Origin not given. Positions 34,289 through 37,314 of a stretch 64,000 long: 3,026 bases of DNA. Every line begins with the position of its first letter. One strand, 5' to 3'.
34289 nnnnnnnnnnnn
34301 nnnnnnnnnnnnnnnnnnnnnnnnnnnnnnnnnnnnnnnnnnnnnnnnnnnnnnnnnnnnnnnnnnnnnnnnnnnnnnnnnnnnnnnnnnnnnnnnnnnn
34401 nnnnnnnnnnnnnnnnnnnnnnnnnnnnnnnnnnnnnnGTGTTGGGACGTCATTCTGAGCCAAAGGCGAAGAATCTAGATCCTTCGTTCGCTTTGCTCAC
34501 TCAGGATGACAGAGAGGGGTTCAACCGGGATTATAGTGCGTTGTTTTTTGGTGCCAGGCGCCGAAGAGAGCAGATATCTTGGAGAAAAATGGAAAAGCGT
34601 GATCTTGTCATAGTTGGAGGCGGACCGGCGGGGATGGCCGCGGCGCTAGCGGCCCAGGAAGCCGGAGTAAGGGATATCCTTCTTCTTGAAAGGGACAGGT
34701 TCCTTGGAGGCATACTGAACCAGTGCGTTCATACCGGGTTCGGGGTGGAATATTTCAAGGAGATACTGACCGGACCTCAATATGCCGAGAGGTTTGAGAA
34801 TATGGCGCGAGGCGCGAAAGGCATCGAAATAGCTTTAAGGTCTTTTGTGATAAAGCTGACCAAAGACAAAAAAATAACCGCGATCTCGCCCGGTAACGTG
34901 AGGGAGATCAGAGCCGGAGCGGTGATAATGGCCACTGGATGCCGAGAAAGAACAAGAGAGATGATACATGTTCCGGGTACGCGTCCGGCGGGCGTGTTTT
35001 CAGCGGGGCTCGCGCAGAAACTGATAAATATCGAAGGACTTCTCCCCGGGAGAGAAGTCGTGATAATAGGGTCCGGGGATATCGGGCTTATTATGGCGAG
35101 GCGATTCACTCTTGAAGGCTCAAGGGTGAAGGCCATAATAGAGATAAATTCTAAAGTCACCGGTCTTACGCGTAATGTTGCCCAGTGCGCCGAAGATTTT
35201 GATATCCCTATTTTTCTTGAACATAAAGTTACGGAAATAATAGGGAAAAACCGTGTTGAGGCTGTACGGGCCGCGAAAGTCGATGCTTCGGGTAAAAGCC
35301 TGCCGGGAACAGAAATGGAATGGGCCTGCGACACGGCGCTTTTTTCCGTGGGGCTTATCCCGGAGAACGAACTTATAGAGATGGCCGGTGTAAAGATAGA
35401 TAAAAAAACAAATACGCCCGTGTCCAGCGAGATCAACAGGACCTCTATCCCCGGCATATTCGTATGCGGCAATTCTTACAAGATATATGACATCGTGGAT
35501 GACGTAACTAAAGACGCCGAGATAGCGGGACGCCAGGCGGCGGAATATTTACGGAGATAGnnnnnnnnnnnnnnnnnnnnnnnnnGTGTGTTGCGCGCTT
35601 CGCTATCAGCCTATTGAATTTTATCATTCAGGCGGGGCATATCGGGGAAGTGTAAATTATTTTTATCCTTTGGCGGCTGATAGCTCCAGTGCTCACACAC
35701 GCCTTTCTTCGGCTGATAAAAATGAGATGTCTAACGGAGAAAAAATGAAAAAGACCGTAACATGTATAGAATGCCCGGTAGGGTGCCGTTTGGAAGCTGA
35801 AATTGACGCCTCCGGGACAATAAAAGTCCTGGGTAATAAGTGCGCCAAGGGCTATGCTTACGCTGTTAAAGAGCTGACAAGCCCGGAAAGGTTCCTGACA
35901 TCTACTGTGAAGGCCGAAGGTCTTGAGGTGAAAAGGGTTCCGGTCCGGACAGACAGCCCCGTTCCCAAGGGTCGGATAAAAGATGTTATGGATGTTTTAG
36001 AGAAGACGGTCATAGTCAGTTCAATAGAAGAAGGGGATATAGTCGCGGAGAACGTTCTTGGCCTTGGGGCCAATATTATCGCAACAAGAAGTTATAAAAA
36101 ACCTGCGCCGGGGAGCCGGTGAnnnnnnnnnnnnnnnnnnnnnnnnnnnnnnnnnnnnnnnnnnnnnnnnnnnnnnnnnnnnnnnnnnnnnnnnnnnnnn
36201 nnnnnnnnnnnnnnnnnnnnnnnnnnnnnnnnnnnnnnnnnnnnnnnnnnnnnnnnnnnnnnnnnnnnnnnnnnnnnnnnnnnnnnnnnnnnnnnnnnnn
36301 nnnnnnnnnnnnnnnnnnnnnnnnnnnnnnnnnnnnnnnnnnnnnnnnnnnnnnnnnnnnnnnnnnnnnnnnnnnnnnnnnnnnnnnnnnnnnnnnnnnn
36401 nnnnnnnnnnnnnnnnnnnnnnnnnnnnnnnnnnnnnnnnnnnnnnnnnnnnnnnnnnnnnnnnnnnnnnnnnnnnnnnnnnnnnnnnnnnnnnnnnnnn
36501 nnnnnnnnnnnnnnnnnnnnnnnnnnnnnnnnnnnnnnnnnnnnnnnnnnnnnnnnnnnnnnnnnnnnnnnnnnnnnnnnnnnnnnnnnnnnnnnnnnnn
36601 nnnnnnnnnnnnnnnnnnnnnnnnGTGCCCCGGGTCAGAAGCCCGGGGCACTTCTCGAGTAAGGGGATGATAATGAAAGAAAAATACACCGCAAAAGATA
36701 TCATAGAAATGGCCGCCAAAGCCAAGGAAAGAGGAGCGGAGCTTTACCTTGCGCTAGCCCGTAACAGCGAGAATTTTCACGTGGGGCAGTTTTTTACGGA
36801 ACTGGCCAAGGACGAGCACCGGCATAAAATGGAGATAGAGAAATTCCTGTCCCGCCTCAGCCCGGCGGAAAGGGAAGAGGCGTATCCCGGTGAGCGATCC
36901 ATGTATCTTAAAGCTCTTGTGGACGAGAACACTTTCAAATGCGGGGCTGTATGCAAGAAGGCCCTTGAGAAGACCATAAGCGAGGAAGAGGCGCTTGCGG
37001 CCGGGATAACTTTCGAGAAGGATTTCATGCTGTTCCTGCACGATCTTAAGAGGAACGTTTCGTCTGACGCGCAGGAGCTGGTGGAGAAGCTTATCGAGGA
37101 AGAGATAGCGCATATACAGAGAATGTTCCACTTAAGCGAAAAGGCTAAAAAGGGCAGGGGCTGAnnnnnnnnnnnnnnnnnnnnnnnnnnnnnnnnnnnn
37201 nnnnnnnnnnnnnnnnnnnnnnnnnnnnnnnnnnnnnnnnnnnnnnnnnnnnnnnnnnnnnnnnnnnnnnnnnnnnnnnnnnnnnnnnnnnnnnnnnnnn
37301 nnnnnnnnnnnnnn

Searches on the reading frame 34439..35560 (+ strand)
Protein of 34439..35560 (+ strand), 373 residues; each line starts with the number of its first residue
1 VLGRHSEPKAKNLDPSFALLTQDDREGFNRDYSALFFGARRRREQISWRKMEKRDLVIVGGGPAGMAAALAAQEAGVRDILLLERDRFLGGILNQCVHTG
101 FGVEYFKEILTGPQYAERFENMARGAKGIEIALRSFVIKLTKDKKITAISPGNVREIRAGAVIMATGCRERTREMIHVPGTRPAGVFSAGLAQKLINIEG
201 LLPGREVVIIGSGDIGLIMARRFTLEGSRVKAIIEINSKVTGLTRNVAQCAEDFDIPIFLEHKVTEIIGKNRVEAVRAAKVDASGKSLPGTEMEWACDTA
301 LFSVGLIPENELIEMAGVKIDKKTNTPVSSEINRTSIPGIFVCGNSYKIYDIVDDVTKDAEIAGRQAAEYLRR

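Call 12: search_protein_families(library=pfam, proteins=[window:34439-35560:+])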
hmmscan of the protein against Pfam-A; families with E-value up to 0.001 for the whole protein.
window:34439-35560:+ (373 aa): 11 families
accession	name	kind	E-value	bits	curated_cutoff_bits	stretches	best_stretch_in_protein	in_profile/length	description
PF07992.20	Pyr_redox_2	-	1.5e-31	110.3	26.1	1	55-346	2-276/291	Pyridine nucleotide-disulphide oxidoreductase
PF13738.12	Pyr_redox_3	-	6.4e-18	65.5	30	1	57-344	1-305/305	Pyridine nucleotide-disulphide oxidoreductase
PF12831.13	FAD_oxidored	-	4.1e-11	43.3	27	1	55-96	1-41/416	FAD dependent oxidoreductase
PF00890.30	FAD_binding_2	-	4.3e-11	43.1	20.4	1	55-90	1-35/414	FAD binding domain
PF13450.12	NAD_binding_8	-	5.7e-10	39.8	21.9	1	58-123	1-65/68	NAD(P)-binding Rossmann-like domain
PF00070.33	Pyr_redox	-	1.7e-08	35.3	22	1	207-278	2-79/82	Pyridine nucleotide-disulphide oxidoreductase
PF01266.30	DAO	-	9.8e-07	29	27.9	1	55-90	1-35/353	FAD dependent oxidoreductase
PF03486.20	HI0933_like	-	2.8e-06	27.4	50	1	55-89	2-35/244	HI0933-like protein Rossmann domain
PF01134.28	GIDA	-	1.2e-05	25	22.1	0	55-83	1-29/391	Glucose inhibited division protein A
PF01494.25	FAD_binding_3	-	1.5e-05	24.8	22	0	55-85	3-32/349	FAD binding domain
PF01946.23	Thi4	-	1.8e-05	24.6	26.2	0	46-91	10-55/235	Thi4 family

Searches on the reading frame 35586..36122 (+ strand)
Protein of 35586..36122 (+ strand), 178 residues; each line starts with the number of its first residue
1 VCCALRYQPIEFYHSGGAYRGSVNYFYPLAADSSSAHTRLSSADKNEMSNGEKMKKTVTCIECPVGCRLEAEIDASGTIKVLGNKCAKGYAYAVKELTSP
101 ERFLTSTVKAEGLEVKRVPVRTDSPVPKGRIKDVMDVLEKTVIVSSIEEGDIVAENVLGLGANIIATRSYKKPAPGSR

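Call 62: search_protein_families(library=pfam, proteins=[window:35586-36122:+], max_evalue=0.00001)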
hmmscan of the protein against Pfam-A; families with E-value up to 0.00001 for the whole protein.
window:35586-36122:+ (178 aa): 1 family
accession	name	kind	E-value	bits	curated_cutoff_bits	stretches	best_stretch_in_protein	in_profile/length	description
PF07892.16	DUF1667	-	2.5e-27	95.2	27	1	88-168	2-82/82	Protein of unknown function (DUF1667)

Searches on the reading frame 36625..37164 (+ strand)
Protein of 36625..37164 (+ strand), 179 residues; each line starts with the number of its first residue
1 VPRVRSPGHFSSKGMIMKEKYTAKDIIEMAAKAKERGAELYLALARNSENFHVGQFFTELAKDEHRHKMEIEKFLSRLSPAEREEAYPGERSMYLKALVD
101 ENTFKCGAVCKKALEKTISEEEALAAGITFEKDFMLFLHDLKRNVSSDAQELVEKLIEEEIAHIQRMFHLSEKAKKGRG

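Call 62: search_protein_families(library=pfam, proteins=[window:36625-37164:+], max_evalue=0.00001)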
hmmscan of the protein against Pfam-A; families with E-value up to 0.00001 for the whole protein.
window:36625-37164:+ (179 aa): 1 family
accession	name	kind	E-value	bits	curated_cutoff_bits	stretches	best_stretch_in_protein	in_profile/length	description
PF02915.23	Rubrerythrin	-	2.4e-07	31.7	22.8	1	25-166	1-132/137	Rubrerythrin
